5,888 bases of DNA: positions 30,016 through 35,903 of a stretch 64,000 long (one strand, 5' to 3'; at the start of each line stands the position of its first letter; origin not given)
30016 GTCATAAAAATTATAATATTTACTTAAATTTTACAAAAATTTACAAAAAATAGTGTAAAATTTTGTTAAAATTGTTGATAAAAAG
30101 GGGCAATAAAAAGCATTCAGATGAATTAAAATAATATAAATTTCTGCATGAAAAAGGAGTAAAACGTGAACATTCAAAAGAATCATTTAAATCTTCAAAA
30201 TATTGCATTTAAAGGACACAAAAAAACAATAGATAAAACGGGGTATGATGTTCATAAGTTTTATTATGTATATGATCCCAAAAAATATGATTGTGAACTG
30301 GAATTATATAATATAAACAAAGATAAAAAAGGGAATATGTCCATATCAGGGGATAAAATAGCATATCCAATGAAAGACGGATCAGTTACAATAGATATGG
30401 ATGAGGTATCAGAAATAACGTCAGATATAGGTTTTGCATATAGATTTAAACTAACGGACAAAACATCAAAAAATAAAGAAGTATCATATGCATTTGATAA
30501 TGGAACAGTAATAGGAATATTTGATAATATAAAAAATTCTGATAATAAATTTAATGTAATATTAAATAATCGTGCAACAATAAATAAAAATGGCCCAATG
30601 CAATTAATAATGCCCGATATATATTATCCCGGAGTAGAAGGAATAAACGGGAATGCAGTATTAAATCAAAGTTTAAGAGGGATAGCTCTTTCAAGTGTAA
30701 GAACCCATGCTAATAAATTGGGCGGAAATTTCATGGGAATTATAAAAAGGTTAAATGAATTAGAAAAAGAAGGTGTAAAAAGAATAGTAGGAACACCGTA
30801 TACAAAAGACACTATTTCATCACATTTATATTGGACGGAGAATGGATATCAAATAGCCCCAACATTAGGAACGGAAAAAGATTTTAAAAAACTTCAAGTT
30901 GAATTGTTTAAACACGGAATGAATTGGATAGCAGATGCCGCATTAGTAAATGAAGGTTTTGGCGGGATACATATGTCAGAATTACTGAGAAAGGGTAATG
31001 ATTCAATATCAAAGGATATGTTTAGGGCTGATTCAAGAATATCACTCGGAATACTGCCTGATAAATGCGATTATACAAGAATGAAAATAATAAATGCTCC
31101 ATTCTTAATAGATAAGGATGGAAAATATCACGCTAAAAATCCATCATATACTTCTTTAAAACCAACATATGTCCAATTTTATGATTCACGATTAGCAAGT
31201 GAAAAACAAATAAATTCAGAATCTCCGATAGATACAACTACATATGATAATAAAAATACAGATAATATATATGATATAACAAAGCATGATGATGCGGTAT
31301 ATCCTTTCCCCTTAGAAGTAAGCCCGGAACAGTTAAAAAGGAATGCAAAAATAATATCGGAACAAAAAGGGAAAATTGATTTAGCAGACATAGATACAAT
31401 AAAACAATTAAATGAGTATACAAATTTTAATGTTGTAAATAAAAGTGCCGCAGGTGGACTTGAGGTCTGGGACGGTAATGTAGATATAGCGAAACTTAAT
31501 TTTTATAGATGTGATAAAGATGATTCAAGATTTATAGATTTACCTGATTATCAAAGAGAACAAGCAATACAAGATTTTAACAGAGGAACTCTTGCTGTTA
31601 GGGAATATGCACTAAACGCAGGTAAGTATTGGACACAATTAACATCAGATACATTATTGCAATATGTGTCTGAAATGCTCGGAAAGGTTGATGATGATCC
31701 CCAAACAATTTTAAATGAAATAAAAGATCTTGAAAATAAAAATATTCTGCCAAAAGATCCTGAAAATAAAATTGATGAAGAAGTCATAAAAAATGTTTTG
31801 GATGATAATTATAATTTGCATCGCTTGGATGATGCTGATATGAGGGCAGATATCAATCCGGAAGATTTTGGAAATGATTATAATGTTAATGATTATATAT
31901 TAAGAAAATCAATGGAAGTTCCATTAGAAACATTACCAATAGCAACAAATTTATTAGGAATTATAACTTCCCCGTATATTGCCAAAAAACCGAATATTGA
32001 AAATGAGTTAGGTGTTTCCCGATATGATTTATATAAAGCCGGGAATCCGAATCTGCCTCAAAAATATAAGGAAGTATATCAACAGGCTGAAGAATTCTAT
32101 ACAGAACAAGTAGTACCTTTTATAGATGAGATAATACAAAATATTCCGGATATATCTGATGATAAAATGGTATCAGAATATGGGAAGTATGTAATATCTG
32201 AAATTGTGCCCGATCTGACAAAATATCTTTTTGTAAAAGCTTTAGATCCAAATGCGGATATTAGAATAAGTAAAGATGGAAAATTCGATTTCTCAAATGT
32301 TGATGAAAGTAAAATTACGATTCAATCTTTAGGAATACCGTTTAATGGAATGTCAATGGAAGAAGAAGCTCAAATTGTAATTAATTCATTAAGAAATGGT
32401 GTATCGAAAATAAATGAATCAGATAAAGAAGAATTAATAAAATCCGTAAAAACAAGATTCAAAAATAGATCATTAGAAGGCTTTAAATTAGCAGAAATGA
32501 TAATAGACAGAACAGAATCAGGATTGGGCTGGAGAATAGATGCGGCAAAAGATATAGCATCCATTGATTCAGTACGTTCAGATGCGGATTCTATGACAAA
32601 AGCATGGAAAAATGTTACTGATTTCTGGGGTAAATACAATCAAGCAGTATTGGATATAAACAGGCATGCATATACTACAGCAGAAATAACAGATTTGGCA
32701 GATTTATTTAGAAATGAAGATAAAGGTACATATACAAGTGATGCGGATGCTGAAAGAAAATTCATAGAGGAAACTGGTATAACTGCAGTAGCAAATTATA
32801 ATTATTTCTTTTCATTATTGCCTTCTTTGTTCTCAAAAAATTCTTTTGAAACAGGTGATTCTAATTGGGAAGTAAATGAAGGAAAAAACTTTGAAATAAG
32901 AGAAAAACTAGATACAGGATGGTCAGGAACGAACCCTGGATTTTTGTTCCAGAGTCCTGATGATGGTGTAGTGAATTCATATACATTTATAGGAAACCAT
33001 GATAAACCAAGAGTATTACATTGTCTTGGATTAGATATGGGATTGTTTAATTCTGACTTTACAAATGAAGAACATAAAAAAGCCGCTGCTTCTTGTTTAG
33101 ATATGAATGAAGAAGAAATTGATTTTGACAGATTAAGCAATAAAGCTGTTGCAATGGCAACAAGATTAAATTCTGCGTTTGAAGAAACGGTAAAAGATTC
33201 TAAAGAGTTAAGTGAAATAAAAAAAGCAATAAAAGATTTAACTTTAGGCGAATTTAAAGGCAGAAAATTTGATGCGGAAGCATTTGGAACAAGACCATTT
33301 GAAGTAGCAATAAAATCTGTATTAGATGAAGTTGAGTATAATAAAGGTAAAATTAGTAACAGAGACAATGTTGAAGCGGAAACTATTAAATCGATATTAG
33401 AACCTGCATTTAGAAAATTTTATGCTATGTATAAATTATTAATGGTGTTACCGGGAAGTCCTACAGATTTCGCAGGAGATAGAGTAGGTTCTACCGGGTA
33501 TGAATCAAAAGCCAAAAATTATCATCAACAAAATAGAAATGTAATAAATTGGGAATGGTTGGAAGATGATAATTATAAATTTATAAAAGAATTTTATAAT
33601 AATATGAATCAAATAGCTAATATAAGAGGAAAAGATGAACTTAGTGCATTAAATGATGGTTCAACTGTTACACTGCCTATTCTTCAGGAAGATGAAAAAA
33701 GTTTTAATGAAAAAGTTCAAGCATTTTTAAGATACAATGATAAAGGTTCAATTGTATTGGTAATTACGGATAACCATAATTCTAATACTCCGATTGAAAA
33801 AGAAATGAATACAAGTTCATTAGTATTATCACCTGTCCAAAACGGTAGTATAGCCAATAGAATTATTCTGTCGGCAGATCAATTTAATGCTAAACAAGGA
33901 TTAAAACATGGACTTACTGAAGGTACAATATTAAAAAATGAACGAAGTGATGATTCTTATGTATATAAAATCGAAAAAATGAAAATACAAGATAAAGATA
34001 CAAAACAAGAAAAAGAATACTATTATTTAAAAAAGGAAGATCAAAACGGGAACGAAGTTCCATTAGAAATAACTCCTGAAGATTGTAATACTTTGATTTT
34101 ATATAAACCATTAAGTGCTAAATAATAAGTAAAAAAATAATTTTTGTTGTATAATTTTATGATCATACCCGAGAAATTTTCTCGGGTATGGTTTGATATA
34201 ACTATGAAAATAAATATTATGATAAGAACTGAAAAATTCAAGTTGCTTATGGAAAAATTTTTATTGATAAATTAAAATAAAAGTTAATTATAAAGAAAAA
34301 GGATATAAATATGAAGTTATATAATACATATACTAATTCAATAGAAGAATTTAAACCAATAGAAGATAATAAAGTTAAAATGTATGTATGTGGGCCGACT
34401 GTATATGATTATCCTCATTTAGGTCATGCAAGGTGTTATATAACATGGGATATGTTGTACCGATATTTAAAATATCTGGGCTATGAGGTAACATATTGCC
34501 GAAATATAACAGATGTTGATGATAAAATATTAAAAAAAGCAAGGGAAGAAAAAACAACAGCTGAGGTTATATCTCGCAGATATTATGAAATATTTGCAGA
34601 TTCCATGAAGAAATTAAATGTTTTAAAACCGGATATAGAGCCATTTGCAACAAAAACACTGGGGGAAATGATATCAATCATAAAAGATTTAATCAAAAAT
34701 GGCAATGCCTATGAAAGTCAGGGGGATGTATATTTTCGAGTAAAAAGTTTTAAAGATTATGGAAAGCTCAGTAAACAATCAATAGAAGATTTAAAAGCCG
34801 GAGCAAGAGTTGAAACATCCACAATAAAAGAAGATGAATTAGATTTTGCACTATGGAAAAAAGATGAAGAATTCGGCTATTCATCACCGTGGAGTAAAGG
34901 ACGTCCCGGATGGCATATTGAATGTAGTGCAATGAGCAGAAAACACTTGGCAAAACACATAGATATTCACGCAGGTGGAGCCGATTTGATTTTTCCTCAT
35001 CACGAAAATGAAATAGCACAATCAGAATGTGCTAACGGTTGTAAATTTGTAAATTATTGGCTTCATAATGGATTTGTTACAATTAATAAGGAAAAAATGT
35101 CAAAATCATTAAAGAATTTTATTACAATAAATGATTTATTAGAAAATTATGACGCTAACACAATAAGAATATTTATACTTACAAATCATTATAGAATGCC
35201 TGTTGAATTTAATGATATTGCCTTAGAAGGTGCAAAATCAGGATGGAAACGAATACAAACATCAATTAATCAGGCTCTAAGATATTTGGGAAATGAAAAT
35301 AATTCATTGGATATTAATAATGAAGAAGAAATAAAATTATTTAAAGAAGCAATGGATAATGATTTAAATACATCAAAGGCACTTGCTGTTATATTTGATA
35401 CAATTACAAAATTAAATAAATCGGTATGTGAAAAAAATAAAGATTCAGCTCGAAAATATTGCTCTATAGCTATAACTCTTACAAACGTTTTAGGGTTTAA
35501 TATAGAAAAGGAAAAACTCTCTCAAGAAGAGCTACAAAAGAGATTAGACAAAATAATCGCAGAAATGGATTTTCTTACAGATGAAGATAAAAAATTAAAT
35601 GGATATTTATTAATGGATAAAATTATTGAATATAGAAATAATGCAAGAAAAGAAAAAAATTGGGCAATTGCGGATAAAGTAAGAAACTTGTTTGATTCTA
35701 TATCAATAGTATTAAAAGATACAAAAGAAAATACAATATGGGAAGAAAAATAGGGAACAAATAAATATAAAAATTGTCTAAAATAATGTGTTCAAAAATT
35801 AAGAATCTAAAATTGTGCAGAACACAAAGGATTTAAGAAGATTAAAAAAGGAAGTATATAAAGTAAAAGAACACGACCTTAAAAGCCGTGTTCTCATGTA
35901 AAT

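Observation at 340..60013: Dispersed G+C-rich modular intergenic repeat family (at least 17 copies or fragments in 64 kb)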

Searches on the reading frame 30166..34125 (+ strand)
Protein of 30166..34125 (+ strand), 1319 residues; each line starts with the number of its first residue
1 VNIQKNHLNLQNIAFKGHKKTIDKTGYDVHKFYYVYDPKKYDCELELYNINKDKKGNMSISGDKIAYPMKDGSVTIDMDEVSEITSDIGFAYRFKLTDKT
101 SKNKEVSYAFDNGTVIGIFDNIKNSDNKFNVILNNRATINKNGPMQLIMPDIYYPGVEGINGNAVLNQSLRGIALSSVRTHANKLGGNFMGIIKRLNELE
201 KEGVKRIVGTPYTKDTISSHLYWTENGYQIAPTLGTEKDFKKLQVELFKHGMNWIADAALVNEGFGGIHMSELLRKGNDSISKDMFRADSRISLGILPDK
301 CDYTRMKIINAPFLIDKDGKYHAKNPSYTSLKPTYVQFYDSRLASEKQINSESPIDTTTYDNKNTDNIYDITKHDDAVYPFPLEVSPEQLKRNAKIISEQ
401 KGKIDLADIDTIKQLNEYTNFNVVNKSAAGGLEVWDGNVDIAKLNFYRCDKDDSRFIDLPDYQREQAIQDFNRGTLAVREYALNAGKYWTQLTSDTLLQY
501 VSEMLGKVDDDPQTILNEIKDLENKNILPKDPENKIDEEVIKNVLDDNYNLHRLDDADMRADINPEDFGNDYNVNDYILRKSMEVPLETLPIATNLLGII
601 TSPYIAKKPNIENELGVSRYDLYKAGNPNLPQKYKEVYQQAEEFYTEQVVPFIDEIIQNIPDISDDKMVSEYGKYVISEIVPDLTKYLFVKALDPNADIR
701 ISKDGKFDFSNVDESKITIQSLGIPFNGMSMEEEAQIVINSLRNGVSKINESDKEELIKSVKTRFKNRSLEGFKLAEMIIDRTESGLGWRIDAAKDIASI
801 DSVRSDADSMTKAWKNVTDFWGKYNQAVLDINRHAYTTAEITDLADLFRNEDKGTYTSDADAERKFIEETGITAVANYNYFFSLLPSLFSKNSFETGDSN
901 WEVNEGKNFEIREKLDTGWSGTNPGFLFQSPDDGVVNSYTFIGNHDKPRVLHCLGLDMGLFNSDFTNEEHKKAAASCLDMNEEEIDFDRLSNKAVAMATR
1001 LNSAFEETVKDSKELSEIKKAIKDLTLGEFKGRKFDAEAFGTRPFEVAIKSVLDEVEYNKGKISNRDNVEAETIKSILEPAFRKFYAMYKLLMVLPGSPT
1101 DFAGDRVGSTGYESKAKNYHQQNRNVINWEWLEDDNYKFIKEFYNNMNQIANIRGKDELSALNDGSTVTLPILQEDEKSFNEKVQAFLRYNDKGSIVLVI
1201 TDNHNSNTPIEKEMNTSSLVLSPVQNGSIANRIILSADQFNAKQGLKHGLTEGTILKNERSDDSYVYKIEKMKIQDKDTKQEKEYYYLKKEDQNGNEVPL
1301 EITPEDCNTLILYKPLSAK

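Call 65: search_protein_families(library=pfam, proteins=[window:30166-34125:+], max_evalue=0.001)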
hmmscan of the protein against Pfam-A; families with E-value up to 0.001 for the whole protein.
window:30166-34125:+ (1319 aa): 1 family
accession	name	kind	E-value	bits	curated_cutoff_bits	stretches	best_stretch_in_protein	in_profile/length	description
PF00128.31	Alpha-amylase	-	2.9e-15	56.9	22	1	182-258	15-87/446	Alpha amylase, catalytic domain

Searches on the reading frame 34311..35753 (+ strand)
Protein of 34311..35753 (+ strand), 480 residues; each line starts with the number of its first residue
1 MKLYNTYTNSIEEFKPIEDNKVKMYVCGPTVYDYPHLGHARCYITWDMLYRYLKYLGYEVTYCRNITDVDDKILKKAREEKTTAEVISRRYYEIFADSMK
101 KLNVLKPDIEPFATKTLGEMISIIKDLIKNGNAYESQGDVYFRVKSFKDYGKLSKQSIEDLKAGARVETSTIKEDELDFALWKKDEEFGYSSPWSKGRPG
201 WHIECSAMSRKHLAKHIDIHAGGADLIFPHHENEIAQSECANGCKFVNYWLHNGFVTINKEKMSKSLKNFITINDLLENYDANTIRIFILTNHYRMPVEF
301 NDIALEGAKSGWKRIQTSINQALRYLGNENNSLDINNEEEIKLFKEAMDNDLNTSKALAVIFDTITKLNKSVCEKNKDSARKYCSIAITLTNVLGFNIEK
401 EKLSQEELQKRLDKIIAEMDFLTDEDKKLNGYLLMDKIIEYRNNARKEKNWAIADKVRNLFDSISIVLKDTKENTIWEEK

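Call 65: search_protein_families(library=pfam, proteins=[window:34311-35753:+], max_evalue=0.001)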
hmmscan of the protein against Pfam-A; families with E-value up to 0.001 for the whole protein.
window:34311-35753:+ (480 aa): 4 families
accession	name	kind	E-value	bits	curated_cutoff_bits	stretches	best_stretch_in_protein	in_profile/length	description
PF01406.26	tRNA-synt_1e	-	1.5e-128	428.9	27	1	14-309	2-300/301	tRNA synthetases class I (C) catalytic domain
PF09334.17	tRNA-synt_1g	-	7.8e-17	61.5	20.1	2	33-142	12-122/391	tRNA synthetases class I (M)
PF09190.17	DALR_2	-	2e-11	44.7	22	1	344-396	2-55/57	DALR domain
PF00133.28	tRNA-synt_1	-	1.3e-06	27.9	22.7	1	218-294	330-407/414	tRNA synthetases class I (I, L, M and V)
